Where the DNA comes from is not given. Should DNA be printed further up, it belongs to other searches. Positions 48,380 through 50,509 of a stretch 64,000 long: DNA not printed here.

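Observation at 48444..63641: Tandem giant GH-A-type surface glycoproteins coupled to a processive GT2 glycan synthase: candidate surface-glycan / exopolysaccharide locus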

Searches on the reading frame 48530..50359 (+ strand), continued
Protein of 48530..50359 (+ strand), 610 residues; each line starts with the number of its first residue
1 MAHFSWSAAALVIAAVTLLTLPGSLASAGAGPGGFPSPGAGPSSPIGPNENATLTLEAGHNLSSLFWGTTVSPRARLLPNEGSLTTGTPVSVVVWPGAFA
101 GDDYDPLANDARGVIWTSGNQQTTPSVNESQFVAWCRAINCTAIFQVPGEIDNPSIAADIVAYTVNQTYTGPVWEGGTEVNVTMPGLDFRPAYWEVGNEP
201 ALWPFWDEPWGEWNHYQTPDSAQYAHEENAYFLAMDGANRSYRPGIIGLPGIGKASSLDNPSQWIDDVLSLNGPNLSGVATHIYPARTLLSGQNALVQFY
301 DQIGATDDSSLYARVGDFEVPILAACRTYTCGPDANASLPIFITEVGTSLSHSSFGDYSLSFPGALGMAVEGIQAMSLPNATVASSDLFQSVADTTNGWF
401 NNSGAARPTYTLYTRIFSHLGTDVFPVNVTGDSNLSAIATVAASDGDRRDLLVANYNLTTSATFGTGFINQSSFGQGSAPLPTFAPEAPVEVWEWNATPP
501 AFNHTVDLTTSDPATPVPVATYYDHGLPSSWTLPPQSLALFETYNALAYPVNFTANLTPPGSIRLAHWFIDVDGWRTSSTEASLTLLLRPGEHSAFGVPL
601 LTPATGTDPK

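Call 57: search_solved_structures(query=A3, max_evalue=1, show_alignments=2)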
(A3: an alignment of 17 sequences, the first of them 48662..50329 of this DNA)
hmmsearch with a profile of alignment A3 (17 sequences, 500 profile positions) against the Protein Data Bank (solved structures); distinct sequences matched with E-value up to 1: 29.
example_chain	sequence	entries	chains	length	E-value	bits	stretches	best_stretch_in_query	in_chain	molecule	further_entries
2y2w_A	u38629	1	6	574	4.4e-09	38.6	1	38-270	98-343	ARABINOFURANOSIDASE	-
2vrk_A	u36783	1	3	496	0.00013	23.9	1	40-446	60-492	ALPHA-L-ARABINOFURANOSIDASE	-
2vrq_A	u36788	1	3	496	0.00014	23.8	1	40-446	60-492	ALPHA-L-ARABINOFURANOSIDASE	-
6zta_A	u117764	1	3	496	0.00022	23.1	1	40-446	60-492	Alpha-L-arabinofuranosidase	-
6d25_A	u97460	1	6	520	0.00022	23.1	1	157-446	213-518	Alpha-L-arabinosidase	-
3s2c_A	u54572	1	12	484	0.00027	22.9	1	41-249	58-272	Alpha-N-arabinofuranosidase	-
6zt6_A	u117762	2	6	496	0.00033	22.6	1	40-446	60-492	Alpha-L-arabinofuranosidase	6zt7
4atw_A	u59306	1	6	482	0.00033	22.6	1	41-249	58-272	ALPHA-L-ARABINOFURANOSIDASE DOMAIN PROTEIN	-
3ug3_A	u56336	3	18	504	0.00038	22.3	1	41-249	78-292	Alpha-L-arabinofuranosidase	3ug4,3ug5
6zt8_A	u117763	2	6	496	0.0011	20.8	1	40-446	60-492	Alpha-L-arabinofuranosidase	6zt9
3ik2_A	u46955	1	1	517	0.0012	20.7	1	231-409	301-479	Endoglucanase A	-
3fw6_A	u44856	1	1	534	0.0021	19.9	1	335-446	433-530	Cellulase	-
3ii1_A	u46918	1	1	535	0.0022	19.8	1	335-446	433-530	Cellulase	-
8i0a_A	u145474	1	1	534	0.0024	19.7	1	45-187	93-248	alpha-L-arabinofuranosidase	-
5o7z_A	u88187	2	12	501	0.022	16.6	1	38-222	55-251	Intracellular exo-alpha-(1->5)-L-arabinofuranosidase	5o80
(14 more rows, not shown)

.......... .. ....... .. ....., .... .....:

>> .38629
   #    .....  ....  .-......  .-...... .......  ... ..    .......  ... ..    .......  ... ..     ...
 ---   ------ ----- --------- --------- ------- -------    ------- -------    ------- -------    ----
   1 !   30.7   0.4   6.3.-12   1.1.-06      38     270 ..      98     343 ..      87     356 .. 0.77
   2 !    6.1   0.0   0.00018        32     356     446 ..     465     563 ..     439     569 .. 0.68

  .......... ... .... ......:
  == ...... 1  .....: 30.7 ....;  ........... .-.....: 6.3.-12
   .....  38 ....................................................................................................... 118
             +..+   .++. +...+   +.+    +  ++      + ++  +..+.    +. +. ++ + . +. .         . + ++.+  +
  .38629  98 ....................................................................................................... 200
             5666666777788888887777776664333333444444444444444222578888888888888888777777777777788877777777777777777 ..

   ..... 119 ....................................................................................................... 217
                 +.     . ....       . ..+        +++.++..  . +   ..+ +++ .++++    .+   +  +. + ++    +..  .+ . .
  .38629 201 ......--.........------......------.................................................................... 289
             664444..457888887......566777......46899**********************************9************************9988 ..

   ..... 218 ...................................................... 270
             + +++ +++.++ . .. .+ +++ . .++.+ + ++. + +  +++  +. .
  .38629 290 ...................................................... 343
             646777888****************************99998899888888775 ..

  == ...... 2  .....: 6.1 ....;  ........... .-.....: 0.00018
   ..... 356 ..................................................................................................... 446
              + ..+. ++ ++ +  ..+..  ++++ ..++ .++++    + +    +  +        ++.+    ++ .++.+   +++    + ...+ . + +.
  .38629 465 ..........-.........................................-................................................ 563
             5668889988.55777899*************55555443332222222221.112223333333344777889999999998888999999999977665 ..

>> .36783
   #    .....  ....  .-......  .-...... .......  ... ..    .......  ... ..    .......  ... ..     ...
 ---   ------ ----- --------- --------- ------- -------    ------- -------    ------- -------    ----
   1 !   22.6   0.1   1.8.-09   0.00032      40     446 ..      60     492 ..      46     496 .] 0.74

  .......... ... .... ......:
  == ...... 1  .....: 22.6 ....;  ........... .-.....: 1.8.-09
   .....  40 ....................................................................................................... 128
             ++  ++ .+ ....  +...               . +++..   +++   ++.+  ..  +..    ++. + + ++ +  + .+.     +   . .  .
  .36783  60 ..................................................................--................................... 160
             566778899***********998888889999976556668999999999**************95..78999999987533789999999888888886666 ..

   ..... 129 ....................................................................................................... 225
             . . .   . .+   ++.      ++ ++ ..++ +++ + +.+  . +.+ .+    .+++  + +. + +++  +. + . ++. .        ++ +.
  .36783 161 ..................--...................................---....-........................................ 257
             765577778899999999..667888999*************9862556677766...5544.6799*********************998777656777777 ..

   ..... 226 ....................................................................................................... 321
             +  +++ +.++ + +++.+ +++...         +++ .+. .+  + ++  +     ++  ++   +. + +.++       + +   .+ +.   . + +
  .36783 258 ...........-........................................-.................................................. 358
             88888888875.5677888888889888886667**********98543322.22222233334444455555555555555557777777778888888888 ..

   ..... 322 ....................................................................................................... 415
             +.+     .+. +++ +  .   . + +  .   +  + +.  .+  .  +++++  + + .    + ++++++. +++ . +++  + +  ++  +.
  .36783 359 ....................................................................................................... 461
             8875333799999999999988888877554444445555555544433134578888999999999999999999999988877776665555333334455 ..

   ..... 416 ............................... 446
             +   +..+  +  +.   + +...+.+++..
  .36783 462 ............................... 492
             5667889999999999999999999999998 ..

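Call 62: search_protein_representatives(alignment_id=A3)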
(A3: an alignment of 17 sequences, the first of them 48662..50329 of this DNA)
Query: 17 sequences, 500 profile positions. Proteins with E-value up to 0.001 (for the whole library): 5339; up to 1e-10: 2601; up to 1e-30: 608. The best 150 are listed.
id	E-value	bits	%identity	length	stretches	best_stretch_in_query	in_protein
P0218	2.2e-241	818.2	-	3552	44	422-496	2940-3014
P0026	5.9e-238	806.9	-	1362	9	3-500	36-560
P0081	1.6e-221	752.6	-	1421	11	3-500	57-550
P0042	1.7e-215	732.8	-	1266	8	2-499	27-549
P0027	4.6e-212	721.4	-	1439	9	4-499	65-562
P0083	1.3e-210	716.6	-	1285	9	3-499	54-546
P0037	2.0e-208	709.4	-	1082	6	3-500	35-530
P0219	7.8e-206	700.9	-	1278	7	4-500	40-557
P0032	2.6e-205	699.2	-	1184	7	4-499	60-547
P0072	9.3e-205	697.3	-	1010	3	3-500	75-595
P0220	3.7e-204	695.4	-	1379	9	4-499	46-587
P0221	3.2e-203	692.3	-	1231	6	3-500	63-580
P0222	7.0e-203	691.2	-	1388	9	4-498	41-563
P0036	4.5e-202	688.5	-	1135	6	6-498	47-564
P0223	4.7e-201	685.1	-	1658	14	7-498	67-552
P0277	1.2e-133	462.7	-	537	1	11-463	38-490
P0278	1.0e-131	456.4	-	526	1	9-446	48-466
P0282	3.3e-127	441.5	-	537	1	4-478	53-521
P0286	1.1e-123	430.0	-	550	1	11-447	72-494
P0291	1.6e-119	416.2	-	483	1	5-446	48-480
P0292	1.1e-118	413.4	-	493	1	12-449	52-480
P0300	1.4e-114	399.9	-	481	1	17-447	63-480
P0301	1.9e-114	399.4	-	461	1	6-446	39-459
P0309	1.2e-111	390.2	-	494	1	4-450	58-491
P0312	9.9e-111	387.2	-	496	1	10-447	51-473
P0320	7.3e-108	377.7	-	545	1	5-447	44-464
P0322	2.3e-106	372.8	-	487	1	18-442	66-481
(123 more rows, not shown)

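Call 63: search_protein_families(library=pfam, proteins=[P0277, P0278, P0282, P0286, P0291, P0292, P0300, P0301, P0309, P0312], max_evalue=0.01)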
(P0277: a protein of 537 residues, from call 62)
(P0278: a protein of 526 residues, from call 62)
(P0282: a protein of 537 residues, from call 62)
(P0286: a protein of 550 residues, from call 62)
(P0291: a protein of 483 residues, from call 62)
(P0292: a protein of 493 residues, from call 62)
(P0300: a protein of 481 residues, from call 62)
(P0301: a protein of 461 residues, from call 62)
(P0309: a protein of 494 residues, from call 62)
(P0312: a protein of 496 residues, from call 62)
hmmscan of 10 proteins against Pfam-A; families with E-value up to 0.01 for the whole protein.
P0277 (537 aa): 1 family
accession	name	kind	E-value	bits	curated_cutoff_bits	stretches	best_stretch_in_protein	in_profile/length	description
PF12891.13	Glyco_hydro_44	-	0.0003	21.3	25.1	1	139-214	102-175/223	Glycoside hydrolase family 44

P0278 (526 aa): 0 families

P0282 (537 aa): 0 families

P0286 (550 aa): 0 families

P0291 (483 aa): 0 families

P0292 (493 aa): 1 family
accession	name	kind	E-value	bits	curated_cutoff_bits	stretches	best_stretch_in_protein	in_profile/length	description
PF12891.13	Glyco_hydro_44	-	0.0015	19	25.1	1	144-233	94-181/223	Glycoside hydrolase family 44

P0300 (481 aa): 1 family
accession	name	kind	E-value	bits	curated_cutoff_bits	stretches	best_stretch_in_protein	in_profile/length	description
PF12891.13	Glyco_hydro_44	-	0.0012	19.2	25.1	1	152-235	96-177/223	Glycoside hydrolase family 44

P0301 (461 aa): 0 families

P0309 (494 aa): 0 families

P0312 (496 aa): 0 families

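Call 64: list_cluster_members(proteins=[P0277, P0278, P0286, P0291, P0300, P0301, P0309, P0312, P0320, P0322])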
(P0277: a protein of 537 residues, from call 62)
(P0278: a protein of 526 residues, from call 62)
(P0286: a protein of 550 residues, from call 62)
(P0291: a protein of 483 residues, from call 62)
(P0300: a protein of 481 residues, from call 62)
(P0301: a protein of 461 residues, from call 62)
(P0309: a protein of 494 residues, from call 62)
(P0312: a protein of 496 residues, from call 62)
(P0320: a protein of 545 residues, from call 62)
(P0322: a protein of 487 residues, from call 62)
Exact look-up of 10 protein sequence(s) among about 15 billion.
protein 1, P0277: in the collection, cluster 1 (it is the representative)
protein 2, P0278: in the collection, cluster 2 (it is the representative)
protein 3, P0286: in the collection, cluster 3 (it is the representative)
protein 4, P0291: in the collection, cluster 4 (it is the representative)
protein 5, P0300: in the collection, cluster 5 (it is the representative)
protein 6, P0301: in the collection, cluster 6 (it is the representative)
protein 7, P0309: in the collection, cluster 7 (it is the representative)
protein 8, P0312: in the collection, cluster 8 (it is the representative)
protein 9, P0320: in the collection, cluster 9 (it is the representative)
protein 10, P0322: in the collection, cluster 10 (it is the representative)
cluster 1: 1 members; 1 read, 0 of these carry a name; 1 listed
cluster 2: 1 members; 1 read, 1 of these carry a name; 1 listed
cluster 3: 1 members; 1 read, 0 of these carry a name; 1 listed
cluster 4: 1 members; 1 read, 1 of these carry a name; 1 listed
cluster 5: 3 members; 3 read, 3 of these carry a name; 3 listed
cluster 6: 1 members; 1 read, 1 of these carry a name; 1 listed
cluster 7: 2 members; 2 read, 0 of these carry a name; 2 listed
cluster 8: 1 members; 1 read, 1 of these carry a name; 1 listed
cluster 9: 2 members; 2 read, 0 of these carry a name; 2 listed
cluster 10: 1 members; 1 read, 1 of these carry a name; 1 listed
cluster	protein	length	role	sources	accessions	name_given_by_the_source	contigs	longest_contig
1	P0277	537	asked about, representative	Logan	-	-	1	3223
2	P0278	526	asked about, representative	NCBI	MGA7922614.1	MAG: hypothetical protein WCA77_01380 [Thermoplasmata archaeon]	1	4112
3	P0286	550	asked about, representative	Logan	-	-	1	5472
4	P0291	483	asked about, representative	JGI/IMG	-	hypothetical protein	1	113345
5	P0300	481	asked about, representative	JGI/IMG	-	hypothetical protein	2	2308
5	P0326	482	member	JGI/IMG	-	hypothetical protein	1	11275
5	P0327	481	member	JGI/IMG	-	hypothetical protein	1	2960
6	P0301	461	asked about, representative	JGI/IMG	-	hypothetical protein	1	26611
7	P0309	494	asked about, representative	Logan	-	-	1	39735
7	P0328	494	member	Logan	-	-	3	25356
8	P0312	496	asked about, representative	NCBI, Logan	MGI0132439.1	MAG: hypothetical protein ACREDK_05035 [Thermoplasmata archaeon]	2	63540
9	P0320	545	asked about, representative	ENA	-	-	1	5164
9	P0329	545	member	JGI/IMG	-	-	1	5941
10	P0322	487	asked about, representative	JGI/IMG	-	hypothetical protein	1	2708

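Call 74: find_encoding_contigs(protein=P0291, flank=6000, max_places=2)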
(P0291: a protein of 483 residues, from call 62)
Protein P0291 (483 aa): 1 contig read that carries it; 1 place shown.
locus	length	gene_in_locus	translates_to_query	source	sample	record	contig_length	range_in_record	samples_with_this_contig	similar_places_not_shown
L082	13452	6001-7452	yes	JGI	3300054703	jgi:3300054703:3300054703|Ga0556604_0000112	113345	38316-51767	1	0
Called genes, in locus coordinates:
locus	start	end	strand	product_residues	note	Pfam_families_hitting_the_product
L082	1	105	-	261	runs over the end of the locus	PF13489:Methyltransf_23 (faint), PF13649:Methyltransf_25, PF08241:Methyltransf_11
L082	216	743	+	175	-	-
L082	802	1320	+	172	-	PF12867:DinB_2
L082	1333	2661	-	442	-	PF00999:Na_H_Exchanger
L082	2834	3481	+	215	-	PF06736:TMEM175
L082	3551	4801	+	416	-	PF00083:Sugar_tr (weak), PF07690:MFS_1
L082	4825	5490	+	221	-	PF13489:Methyltransf_23, PF02353:CMAS (weak), PF13847:Methyltransf_31 (weak), PF08241:Methyltransf_11, PF08242:Methyltransf_12, PF13649:Methyltransf_25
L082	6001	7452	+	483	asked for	-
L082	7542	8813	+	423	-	PF01306:LacY_symp (weak), PF07690:MFS_1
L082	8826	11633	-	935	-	PF12222:PNGaseA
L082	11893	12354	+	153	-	PF01814:Hemerythrin (weak)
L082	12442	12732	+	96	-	PF21473:OB_Ssb-like (weak), PF01336:tRNA_anti-codon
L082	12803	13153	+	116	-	-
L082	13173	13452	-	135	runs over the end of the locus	-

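Call 75: find_encoding_contigs(protein=P0312, flank=6000, max_places=2)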
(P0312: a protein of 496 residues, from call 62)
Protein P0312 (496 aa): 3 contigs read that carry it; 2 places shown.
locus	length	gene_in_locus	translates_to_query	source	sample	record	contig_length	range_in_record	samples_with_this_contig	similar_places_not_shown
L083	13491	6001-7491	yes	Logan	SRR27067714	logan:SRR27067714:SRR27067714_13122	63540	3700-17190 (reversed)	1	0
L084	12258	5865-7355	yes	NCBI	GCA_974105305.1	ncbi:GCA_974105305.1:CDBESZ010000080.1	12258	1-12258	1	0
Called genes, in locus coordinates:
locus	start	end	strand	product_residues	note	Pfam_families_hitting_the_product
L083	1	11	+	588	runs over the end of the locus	PF10559:Plug_translocon, PF00344:SecY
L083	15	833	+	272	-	PF01956:EMC3_TMCO1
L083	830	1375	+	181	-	PF02224:Cytidylate_kin (weak), PF13189:Cytidylate_kin2, PF13191:AAA_16 (faint), PF13238:AAA_18, PF13671:AAA_33 (faint), PF13207:AAA_17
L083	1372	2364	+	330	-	PF01509:TruB_N, PF21238:Pus10_C (faint), PF16198:TruB_C_2, PF01472:PUA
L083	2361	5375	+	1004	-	PF03176:MMPL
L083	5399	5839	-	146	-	PF00578:AhpC-TSA, PF08534:Redoxin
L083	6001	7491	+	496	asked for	-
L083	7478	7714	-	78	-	PF01037:AsnC_trans_reg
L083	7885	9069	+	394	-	PF01406:tRNA-synt_1e, PF09334:tRNA-synt_1g (faint), PF00133:tRNA-synt_1 (weak)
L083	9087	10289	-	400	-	PF00108:Thiolase_N, PF02803:Thiolase_C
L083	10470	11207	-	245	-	PF00705:PCNA_N, PF02747:PCNA_C (weak)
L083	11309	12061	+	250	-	PF01411:tRNA-synt_2c, PF07973:tRNA_SAD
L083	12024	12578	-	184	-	PF13302:Acetyltransf_3, PF13420:Acetyltransf_4 (faint), PF13523:Acetyltransf_8, PF00583:Acetyltransf_1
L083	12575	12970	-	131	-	-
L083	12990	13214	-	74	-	-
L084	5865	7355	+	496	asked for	-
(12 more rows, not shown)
